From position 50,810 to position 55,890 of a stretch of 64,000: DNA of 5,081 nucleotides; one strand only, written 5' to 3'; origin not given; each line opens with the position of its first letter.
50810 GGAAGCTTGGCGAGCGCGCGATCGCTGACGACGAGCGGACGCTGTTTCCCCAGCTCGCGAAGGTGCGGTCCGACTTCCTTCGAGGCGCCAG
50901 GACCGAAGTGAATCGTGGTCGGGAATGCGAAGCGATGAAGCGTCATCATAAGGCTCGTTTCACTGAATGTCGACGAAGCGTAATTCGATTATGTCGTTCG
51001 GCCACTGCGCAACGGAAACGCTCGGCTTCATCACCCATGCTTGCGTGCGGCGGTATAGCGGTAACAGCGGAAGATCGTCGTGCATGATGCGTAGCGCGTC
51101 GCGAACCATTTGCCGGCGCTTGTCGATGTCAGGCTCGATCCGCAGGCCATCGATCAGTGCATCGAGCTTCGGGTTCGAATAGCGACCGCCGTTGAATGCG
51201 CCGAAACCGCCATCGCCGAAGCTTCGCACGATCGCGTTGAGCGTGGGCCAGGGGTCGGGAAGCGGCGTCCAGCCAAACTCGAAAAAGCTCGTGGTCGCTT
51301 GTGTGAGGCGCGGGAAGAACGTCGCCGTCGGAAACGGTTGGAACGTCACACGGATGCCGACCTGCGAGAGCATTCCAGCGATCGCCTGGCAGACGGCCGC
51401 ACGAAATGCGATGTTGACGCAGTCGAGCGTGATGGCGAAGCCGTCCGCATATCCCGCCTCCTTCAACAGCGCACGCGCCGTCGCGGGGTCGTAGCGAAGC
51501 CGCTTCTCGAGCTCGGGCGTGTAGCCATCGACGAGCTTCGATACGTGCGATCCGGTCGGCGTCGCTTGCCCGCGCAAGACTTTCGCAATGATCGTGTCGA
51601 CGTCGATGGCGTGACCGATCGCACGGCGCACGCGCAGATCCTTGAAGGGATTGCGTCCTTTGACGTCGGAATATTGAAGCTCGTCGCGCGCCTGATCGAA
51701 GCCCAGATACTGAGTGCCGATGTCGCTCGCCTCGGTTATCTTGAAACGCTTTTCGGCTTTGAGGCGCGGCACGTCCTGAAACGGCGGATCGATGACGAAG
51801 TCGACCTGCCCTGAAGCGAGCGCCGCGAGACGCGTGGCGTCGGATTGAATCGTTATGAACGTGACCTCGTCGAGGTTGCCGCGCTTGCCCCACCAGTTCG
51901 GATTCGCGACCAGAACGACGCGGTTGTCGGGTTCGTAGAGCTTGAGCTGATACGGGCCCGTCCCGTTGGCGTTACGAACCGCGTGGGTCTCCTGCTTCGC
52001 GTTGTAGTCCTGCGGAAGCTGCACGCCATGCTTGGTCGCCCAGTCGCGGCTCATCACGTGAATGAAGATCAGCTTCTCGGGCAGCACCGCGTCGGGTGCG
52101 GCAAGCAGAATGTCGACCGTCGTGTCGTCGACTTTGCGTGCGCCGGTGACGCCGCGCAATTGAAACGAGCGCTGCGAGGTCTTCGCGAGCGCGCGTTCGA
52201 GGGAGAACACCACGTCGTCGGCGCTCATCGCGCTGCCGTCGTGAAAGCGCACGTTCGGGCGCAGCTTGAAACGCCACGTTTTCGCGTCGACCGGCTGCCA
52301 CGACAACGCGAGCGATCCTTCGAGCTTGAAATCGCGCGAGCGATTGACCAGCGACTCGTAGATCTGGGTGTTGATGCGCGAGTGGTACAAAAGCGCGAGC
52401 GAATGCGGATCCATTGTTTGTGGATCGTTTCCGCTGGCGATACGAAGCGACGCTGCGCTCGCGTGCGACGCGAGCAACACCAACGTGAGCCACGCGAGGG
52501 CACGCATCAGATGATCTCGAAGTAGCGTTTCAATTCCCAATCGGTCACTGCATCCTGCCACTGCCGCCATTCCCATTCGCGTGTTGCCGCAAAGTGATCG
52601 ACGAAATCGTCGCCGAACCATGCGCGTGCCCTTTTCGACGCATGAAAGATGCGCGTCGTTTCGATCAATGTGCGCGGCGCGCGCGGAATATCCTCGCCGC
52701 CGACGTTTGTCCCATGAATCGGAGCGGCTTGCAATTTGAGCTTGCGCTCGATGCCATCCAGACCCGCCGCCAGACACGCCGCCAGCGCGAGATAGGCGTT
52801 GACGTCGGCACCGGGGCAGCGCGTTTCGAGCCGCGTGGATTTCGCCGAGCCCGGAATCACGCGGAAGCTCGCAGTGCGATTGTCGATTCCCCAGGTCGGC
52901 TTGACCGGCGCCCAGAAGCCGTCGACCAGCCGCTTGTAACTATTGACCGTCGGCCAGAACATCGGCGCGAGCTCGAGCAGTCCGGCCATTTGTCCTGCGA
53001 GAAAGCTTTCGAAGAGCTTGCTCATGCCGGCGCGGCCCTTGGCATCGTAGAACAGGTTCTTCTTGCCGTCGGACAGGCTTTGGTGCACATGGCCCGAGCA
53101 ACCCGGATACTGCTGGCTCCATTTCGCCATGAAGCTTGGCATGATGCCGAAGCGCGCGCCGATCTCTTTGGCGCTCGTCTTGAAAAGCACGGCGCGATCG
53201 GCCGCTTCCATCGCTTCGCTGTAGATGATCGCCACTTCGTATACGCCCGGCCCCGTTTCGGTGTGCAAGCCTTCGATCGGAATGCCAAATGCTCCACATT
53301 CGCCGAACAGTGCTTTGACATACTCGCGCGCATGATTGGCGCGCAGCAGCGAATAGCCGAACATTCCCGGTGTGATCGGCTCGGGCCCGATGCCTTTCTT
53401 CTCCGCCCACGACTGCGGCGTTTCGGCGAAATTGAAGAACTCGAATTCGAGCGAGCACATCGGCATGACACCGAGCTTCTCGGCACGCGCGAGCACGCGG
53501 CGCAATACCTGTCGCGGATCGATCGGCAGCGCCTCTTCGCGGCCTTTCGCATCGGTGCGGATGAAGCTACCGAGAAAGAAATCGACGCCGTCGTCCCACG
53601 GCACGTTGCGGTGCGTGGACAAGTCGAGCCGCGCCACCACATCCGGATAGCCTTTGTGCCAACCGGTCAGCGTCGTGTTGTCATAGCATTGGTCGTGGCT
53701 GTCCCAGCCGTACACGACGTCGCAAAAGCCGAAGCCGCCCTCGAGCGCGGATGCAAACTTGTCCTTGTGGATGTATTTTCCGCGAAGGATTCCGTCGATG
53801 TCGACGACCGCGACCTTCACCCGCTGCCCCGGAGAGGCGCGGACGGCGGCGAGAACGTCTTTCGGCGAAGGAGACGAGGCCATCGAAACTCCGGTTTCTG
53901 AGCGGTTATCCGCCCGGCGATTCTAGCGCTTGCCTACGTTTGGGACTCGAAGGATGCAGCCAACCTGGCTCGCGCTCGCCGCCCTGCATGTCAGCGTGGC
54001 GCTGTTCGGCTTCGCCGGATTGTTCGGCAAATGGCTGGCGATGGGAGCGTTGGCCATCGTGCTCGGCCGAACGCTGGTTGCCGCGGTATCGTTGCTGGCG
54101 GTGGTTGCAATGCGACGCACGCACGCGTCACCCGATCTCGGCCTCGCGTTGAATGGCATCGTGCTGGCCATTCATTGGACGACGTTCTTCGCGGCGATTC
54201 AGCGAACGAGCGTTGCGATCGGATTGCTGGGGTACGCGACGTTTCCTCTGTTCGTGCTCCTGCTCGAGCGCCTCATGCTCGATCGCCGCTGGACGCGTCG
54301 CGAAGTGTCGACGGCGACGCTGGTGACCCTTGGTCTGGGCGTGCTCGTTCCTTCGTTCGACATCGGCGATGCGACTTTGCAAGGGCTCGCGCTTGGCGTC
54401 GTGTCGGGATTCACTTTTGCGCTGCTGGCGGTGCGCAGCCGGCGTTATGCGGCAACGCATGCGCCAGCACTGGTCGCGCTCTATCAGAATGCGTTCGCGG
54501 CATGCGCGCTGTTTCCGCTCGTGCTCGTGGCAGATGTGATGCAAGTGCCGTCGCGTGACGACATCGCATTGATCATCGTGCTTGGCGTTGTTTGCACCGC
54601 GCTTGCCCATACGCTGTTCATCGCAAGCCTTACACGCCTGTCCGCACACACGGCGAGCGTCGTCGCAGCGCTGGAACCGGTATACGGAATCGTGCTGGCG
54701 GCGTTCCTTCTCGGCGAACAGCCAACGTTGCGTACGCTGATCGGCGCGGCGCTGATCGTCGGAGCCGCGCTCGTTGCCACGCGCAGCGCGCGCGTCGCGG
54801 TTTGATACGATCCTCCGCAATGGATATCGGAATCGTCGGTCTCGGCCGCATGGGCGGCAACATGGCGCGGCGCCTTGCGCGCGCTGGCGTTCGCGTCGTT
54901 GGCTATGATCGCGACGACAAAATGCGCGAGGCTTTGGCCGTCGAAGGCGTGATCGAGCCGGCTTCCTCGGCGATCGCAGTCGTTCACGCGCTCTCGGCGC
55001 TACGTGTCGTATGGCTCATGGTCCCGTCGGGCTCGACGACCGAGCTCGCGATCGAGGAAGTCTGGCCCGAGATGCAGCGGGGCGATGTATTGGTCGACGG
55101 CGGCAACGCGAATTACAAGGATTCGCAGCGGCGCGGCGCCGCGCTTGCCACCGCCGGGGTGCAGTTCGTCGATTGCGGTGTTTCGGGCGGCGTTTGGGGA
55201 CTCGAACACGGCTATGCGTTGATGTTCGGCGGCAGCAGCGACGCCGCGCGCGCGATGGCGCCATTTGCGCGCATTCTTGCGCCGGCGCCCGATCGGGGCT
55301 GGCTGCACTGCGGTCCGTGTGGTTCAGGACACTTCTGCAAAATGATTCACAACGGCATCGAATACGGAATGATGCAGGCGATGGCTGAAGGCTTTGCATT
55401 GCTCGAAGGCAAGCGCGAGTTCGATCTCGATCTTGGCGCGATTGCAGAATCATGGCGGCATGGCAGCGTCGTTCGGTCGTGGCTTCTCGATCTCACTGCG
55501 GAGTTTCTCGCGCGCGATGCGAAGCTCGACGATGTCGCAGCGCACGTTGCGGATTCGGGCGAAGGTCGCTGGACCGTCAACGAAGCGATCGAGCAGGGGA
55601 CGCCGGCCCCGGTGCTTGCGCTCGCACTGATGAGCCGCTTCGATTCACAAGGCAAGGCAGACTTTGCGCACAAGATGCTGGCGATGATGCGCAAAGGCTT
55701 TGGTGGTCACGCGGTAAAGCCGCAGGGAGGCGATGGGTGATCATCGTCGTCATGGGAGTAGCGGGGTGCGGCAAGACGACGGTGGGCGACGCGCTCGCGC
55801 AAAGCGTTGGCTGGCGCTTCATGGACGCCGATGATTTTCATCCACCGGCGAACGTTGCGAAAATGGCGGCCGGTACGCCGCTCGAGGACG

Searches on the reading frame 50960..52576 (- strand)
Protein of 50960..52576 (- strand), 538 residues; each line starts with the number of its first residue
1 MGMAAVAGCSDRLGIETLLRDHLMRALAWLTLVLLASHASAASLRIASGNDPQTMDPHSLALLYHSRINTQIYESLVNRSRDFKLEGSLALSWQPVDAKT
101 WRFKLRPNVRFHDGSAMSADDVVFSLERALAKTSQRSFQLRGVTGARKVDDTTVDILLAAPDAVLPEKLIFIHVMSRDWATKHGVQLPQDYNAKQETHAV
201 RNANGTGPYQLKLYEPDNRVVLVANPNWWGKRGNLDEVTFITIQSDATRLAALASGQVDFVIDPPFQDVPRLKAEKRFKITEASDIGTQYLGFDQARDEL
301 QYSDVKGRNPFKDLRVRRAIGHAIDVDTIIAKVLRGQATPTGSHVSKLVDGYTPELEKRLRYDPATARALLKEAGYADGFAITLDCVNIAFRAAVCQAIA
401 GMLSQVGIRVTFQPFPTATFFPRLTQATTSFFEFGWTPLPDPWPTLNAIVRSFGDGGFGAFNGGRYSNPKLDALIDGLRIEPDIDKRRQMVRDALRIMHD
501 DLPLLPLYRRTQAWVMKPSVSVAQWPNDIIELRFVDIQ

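Call 48: search_protein_families(library=pfam, proteins=[window:50960-52576:-], max_evalue=0.00001)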
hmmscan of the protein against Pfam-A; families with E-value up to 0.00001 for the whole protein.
window:50960-52576:- (538 aa): 1 family
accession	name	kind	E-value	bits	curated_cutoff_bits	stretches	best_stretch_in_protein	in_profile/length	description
PF00496.27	SBP_bac_5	-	1.6e-84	284.6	32.4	1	85-453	2-364/368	Bacterial extracellular solute-binding proteins, family 5 Middle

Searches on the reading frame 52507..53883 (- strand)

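Call 48: search_protein_families(library=pfam, proteins=[window:52507-53883:-], max_evalue=0.00001)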
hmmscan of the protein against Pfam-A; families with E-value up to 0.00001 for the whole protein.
window:52507-53883:- (458 aa): 1 family
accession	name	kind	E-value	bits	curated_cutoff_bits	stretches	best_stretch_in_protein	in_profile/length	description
PF00120.29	Gln-synt_C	-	9.1e-89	298.3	24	1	121-454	2-344/344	Glutamine synthetase, catalytic domain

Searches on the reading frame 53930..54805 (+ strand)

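Call 48: search_protein_families(library=pfam, proteins=[window:53930-54805:+], max_evalue=0.00001)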
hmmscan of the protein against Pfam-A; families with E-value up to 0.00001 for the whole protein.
window:53930-54805:+ (291 aa): 2 families
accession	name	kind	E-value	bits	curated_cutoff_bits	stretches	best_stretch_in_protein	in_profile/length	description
PF00892.27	EamA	-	8.6e-30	104.2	28.2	2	152-283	3-133/135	EamA-like transporter family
PF03151.22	TPT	-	1.9e-07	31.2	30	1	175-284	27-136/291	Triose-phosphate Transporter family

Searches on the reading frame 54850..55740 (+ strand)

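Call 48: search_protein_families(library=pfam, proteins=[window:54850-55740:+], max_evalue=0.00001)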
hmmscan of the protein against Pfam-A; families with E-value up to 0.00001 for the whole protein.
window:54850-55740:+ (296 aa): 2 families
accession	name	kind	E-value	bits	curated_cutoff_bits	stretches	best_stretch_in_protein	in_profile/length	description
PF03446.21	NAD_binding_2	-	6.4e-32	111.2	21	1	1-140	10-149/161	NAD binding domain of 6-phosphogluconate dehydrogenase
PF00393.24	6PGD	-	5.1e-23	82.3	27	1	160-271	1-118/290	6-phosphogluconate dehydrogenase, C-terminal domain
